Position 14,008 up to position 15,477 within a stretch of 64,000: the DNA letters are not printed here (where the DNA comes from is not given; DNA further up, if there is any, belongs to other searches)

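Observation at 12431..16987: Apparent operon: orphan HyuB + sarcosine-oxidase-like flavoenzyme + leaderless gamma-glutamyltransferase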

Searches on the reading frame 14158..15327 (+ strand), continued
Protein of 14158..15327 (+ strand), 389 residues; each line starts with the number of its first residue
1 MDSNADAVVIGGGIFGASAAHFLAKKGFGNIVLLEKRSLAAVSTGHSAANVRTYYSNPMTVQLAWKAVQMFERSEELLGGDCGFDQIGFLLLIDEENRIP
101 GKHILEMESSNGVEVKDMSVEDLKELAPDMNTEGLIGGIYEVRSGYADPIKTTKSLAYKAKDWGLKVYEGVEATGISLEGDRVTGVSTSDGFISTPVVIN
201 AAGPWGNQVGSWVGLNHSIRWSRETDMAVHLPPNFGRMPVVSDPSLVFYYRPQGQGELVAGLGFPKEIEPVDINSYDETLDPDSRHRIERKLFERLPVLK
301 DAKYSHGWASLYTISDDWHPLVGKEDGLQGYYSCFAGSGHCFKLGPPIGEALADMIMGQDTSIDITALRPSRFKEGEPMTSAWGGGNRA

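Call 41: find_related_loci(query=A1, collection=metagenome_contigs, flank=8000)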
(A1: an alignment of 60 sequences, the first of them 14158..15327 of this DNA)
Query A1 (389 aa) in metagenome_contigs; peptide patterns used: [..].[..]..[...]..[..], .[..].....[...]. (x = any residue, [..] = any of these).
600 stretches matched a pattern (row limit reached: there are more); 408 encode a relative of the query (tblastn E <= 1e-3); the best 80 are kept; 80 distinct loci.
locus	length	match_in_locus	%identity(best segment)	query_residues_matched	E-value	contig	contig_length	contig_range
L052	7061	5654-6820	99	1-389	0e+0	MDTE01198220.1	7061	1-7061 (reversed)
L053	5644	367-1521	58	4-388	7e-156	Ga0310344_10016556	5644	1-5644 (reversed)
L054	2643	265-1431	55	1-389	5e-163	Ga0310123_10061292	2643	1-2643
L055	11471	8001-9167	57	1-389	3e-152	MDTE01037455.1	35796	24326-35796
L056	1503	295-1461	55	1-389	1e-159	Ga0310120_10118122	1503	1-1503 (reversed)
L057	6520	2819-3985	55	1-389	2e-146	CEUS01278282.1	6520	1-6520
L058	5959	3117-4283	55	1-388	2e-139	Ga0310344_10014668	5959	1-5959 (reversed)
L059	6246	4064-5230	49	1-389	1e-121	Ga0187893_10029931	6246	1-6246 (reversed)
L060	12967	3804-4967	46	1-388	2e-118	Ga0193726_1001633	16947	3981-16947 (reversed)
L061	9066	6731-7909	47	4-389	8e-109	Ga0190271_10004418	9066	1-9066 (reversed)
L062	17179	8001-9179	44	4-389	1e-107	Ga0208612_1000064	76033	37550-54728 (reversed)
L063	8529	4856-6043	43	1-389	8e-103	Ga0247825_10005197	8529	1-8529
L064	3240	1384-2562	44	4-389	3e-103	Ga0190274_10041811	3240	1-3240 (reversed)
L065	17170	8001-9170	41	1-388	1e-86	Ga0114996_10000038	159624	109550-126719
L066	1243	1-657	59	171-389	9e-93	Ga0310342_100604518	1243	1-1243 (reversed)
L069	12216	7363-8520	36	1-385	2e-69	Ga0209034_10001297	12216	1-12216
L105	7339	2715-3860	34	5-385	2e-54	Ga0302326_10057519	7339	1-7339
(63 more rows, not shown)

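Call 54: search_protein_families(library=pfam, proteins=[L062:9130-10284:+, L069:8567-9682:-, L105:668-1816:+, L069:1026-2165:+, L105:3869-5437:+, L055:5939-7942:+, L055:4138-5637:+, L055:2692-3972:+, L062:1183-3000:+, L062:3625-4209:+], max_evalue=0.00001)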
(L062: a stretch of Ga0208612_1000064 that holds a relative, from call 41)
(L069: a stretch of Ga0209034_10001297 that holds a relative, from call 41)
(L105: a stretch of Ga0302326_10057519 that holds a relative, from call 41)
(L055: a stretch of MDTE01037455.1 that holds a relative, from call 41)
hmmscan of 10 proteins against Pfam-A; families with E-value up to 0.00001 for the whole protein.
L062:9130-10284:+ (384 aa): 2 families
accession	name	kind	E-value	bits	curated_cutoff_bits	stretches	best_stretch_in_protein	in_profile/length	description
PF13378.12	MR_MLE_C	-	2.8e-57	194.4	29.4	1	164-376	2-218/219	Enolase C-terminal domain-like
PF02746.21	MR_MLE_N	-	9.8e-11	42.3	22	1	31-143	9-117/117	Mandelate racemase / muconate lactonizing enzyme, N-terminal domain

L069:8567-9682:- (371 aa): 2 families
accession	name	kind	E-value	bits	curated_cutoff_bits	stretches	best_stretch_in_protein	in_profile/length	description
PF13378.12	MR_MLE_C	-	4.5e-29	102.2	29.4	1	155-363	2-218/219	Enolase C-terminal domain-like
PF02746.21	MR_MLE_N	-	4e-09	37.2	22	1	22-124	19-117/117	Mandelate racemase / muconate lactonizing enzyme, N-terminal domain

L105:668-1816:+ (382 aa): 2 families
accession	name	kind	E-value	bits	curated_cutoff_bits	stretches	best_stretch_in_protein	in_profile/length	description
PF13378.12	MR_MLE_C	-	5.2e-52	177.1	29.4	1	146-358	4-219/219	Enolase C-terminal domain-like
PF02746.21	MR_MLE_N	-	8.7e-11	42.5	22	1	18-117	15-111/117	Mandelate racemase / muconate lactonizing enzyme, N-terminal domain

L069:1026-2165:+ (379 aa): 2 families
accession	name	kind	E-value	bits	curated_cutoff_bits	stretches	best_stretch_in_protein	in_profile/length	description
PF13378.12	MR_MLE_C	-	7.6e-45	153.7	29.4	1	150-362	3-217/219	Enolase C-terminal domain-like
PF02746.21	MR_MLE_N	-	2.9e-14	53.7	22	1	16-128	14-117/117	Mandelate racemase / muconate lactonizing enzyme, N-terminal domain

L105:3869-5437:+ (522 aa): 2 families
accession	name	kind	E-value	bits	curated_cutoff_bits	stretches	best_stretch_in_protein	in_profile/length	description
PF07969.17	Amidohydro_3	-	2.7e-26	93.5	29.7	1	45-503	2-469/472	Amidohydrolase family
PF01979.26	Amidohydro_1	-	1.6e-09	37.9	25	0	432-481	268-321/345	Amidohydrolase family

L055:5939-7942:+ (667 aa): 3 families
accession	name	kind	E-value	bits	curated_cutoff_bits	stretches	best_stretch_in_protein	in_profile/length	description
PF02129.25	Peptidase_S15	-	1.7e-60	205.4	23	1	20-273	1-262/262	X-Pro dipeptidyl-peptidase (S15 family)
PF08530.16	PepX_C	-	8.2e-45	153.8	22.5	1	304-529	1-204/217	X-Pro dipeptidyl-peptidase C-terminal non-catalytic domain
PF12146.15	Hydrolase_4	-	2.7e-06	27.3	27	1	59-149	19-109/239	Serine aminopeptidase, S33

L055:4138-5637:+ (499 aa): 1 family
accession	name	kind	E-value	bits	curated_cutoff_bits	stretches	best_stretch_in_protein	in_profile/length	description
PF07394.17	DUF1501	-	7.9e-79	266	27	1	67-498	1-390/390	Protein of unknown function (DUF1501)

L055:2692-3972:+ (426 aa): 1 family
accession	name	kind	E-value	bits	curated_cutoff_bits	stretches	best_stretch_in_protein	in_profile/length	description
PF00892.27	EamA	-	5.2e-19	69.3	28.2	1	290-419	3-134/135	EamA-like transporter family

L062:1183-3000:+ (605 aa): 0 families

L062:3625-4209:+ (194 aa): 1 family
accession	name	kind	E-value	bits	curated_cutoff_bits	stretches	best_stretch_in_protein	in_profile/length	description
PF03737.21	RraA-like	-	6.3e-34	117.8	24.5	1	20-153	19-152/152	Aldolase/RraA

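Call 68: search_dna_similar(query=window:14158-15327:+, collection=plasmids, mode=protein, max_rows=30, max_evalue=1e-20)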
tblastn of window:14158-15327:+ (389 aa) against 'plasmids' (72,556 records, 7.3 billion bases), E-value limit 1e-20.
Records with a match: 617; places in all: 700; records where one place covers at least 80% of the query: 602.
Best place of each record, by identity: <60% 617.
By first word of the organism name: Sinorhizobium 133; Ralstonia 98; Agrobacterium 60; Phaeobacter 58; Rhizobium 27; Bacillus 24; Leisingera 19; Paracoccus 18; Shinella 14; Azospirillum 13; and 58 more.
By predicted mobility (MOB-suite, as given by PLSDB): non-mobilizable 341; mobilizable 139; conjugative 137.
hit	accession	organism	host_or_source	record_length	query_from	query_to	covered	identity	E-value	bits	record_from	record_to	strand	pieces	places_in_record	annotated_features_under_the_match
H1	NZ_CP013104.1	Paraburkholderia caribensis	-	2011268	3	386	99%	30.0%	6e-45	173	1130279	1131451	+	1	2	none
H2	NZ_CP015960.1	Paraburkholderia caribensis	Mimosa,single cell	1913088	3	386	99%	30.0%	6e-45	173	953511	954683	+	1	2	none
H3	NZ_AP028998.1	Paraburkholderia sp. 22B1P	-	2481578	6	386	98%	30.1%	2e-43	168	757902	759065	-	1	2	none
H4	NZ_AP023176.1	Paraburkholderia largidicola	Physopelta gutta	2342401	6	386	98%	30.1%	3e-43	168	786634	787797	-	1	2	none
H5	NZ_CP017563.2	Paraburkholderia sprentiae WSM5005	Lebeckia ambigua,root nodule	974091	3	386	99%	29.8%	1e-44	172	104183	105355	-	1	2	FAD-binding oxidoreductase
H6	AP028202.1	Paraburkholderia largidicola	Physopelta gutta,midgut,Midgut crypts ...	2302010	6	386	98%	29.8%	6e-43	167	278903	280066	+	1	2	FAD-binding oxidoreductase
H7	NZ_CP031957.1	Phaeobacter sp. LSS9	-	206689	1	373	96%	30.2%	3e-36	147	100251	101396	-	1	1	FAD-dependent oxidoreductase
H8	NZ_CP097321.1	Candidatus Mycobacterium methanotrophicum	mixed culture,Cave biofilm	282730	4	381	97%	29.7%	5e-41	161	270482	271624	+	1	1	FAD-binding oxidoreductase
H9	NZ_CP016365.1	Phaeobacter porticola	cell culture,barnacle at wood pile-on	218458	1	373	96%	30.1%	5e-36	147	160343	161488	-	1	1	FAD-dependent oxidoreductase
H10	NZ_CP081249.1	Phaeobacter inhibens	-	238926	1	373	96%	30.1%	1e-35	146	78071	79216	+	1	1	FAD-dependent oxidoreductase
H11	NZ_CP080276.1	Phaeobacter piscinae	-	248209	1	373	96%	29.9%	2e-35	145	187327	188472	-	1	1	FAD-dependent oxidoreductase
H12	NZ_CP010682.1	Phaeobacter piscinae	cell culture,rotifer aquaculture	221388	1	373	96%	29.9%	3e-35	144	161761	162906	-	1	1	FAD-dependent oxidoreductase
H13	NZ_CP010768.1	Phaeobacter piscinae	cell culture,fish larvae aquaculture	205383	1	373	96%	29.9%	3e-35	144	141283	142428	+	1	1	FAD-dependent oxidoreductase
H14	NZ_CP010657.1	Phaeobacter piscinae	cell culture,clam larvae aquaculture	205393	1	373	96%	29.9%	3e-35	144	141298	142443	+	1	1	FAD-dependent oxidoreductase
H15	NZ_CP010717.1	Phaeobacter piscinae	cell culture,fish larvae aquaculture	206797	1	373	96%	29.9%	3e-35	144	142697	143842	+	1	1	FAD-dependent oxidoreductase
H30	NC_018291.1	Phaeobacter inhibens DSM 17395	-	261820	1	373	96%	29.8%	5e-35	144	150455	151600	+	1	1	FAD-dependent oxidoreductase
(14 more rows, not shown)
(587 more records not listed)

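Call 69: get_annotated_region(hit=H5, flank=7000)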
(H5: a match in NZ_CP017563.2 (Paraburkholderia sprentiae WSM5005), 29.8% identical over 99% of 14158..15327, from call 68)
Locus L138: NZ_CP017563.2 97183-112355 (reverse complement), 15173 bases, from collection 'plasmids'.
description: Paraburkholderia sprentiae WSM5005 plasmid pl1WSM5005, complete sequence
organism: Paraburkholderia sprentiae WSM5005 (NCBI taxid 754502)
taxonomy: Bacteria; Pseudomonadota; Betaproteobacteria; Burkholderiales; Burkholderiaceae; Paraburkholderia; Paraburkholderia sprentiae; Paraburkholderia sprentiae WSM5005
host: -; source: Lebeckia ambigua,root nodule; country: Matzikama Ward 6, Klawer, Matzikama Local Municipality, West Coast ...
typing (MOB-suite, as given by PLSDB): non-mobilizable
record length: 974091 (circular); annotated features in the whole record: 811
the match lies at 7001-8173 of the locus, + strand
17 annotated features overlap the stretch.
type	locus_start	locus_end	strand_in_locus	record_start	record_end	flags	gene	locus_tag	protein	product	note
CDS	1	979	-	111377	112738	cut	-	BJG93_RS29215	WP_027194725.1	FMN-binding glutamate synthase family protein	GO:0006537 - glutamate biosynthetic process [Evidence IEA]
CDS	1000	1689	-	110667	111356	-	-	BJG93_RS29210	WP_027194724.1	protein glxC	-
CDS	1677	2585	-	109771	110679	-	-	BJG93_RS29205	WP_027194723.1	glutamine amidotransferase family protein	-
CDS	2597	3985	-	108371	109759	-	glnT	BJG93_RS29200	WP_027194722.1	type III glutamate--ammonia ligase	GO:0006542 - glutamine biosynthetic process [Evidence IEA]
CDS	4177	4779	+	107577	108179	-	-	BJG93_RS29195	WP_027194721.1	XRE family transcriptional regulator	-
CDS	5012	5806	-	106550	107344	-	hutG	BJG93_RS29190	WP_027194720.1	N-formylglutamate deformylase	GO:0019557 - histidine catabolic process to glutamate and formate [Evidence IEA]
CDS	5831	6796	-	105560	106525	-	-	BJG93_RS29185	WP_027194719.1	LysR family transcriptional regulator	GO:0006355 - regulation of DNA-templated transcription [Evidence IEA]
CDS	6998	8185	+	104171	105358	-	-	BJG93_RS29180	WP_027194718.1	FAD-binding oxidoreductase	-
CDS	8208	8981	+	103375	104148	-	-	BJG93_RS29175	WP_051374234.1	electron transfer flavoprotein subunit beta/FixA family protein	-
CDS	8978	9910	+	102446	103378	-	-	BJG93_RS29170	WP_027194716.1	electron transfer flavoprotein subunit alpha/FixB family protein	-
CDS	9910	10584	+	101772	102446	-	-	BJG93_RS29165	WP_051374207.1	HutD family protein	-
CDS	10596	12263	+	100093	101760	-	-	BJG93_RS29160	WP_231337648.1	electron transfer flavoprotein-ubiquinone oxidoreductase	GO:0022900 - electron transport chain [Evidence IEA]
CDS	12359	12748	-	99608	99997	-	-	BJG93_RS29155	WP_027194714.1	carboxymuconolactone decarboxylase family protein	-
CDS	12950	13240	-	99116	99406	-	-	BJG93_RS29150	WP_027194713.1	DUF1330 domain-containing protein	-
CDS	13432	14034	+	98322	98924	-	-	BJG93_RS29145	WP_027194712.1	amino acid synthesis family protein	-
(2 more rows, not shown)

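Call 70: get_annotated_region(hit=H30, flank=7000)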
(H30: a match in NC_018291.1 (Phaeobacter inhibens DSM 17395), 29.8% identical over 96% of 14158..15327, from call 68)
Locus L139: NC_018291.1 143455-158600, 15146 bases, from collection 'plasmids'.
description: Phaeobacter inhibens DSM 17395 plasmid pPGA1_262, complete sequence
organism: Phaeobacter inhibens DSM 17395 (NCBI taxid 391619)
taxonomy: Bacteria; Pseudomonadota; Alphaproteobacteria; Rhodobacterales; Roseobacteraceae; Phaeobacter; Phaeobacter inhibens; Phaeobacter inhibens DSM 17395
host: -; source: -; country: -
typing (MOB-suite, as given by PLSDB): non-mobilizable; replicon rep_cluster_377
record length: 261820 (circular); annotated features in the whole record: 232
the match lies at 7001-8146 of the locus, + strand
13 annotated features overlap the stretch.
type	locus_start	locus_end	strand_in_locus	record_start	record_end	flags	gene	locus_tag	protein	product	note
CDS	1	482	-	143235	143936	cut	-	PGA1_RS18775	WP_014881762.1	MOSC domain-containing protein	-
CDS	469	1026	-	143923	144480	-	-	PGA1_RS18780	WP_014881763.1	MarR family transcriptional regulator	GO:0006355 - regulation of DNA-templated transcription [Evidence IEA]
CDS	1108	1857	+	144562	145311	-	-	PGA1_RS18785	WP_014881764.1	hypothetical protein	-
CDS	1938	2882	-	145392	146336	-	-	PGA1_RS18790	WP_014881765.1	PDR/VanB family oxidoreductase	-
CDS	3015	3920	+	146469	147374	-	-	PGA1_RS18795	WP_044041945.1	LysR substrate-binding domain-containing protein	-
CDS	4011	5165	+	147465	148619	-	-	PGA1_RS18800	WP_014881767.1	aromatic ring-hydroxylating dioxygenase subunit alpha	-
CDS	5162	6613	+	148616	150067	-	-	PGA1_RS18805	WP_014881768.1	aldehyde dehydrogenase family protein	-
CDS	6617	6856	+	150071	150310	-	-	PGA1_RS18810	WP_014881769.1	hypothetical protein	-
CDS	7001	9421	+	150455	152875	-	-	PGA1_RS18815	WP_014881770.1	FAD-dependent oxidoreductase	-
CDS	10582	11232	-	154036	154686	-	-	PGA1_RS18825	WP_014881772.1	DUF3726 domain-containing protein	-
CDS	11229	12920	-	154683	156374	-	-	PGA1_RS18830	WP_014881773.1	hypothetical protein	-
CDS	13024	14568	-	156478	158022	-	-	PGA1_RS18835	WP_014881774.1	BCCT family transporter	GO:0071705 - nitrogen compound transport [Evidence IEA]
CDS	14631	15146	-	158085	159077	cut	-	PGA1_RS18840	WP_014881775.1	membrane dipeptidase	GO:0006508 - proteolysis [Evidence IEA]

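Call 78: search_solved_structures(query=window:14158-15327:+, max_evalue=1e-40, show_alignments=1)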
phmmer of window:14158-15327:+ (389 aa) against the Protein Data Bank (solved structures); distinct sequences matched with E-value up to 1e-40: 1.
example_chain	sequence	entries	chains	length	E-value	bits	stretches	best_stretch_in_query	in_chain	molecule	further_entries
1y56_B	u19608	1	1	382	4.3e-48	167.5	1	4-382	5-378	sarcosine oxidase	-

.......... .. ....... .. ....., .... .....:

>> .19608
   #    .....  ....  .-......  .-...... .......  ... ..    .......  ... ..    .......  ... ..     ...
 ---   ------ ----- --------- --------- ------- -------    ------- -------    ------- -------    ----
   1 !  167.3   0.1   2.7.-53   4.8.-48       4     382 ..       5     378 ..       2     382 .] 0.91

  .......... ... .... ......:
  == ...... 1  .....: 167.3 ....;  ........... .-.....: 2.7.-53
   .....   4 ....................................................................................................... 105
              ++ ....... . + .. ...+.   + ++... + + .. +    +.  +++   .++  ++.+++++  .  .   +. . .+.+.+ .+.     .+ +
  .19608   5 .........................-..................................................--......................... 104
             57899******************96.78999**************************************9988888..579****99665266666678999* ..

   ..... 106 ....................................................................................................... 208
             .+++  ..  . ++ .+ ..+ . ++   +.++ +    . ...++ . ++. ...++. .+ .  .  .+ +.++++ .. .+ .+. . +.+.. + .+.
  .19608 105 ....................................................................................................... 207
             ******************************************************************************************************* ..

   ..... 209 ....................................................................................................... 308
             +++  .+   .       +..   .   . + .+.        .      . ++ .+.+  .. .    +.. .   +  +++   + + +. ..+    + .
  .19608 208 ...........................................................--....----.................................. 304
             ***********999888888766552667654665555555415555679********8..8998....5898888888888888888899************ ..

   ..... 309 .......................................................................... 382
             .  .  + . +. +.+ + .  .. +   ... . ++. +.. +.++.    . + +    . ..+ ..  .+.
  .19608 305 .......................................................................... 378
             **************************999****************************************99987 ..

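Call 84: find_encoding_contigs(protein=P0242, flank=8000, max_places=3)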
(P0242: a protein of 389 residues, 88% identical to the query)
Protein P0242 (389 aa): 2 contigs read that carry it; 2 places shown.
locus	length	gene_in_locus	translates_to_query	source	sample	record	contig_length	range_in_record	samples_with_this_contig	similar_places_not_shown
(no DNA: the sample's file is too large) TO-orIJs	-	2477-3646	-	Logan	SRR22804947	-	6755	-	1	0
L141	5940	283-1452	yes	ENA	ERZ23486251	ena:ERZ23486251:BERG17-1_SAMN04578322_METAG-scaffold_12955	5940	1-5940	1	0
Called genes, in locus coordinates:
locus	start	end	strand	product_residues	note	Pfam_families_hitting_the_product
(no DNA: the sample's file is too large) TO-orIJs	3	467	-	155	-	?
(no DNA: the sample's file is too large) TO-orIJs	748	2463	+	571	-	PF02538:Hydantoinase_B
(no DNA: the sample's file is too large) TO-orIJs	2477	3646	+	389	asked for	PF01266:DAO, PF13450:NAD_binding_8 (faint)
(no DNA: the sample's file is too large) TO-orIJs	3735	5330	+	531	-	PF01019:G_glu_transpept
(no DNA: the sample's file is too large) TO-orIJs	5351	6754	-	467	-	?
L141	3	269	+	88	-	?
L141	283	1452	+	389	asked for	PF01266:DAO, PF13450:NAD_binding_8 (faint)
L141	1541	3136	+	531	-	PF01019:G_glu_transpept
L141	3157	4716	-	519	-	PF07969:Amidohydro_3, PF01979:Amidohydro_1 (faint)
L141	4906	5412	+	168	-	PF02776:TPP_enzyme_N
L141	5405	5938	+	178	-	?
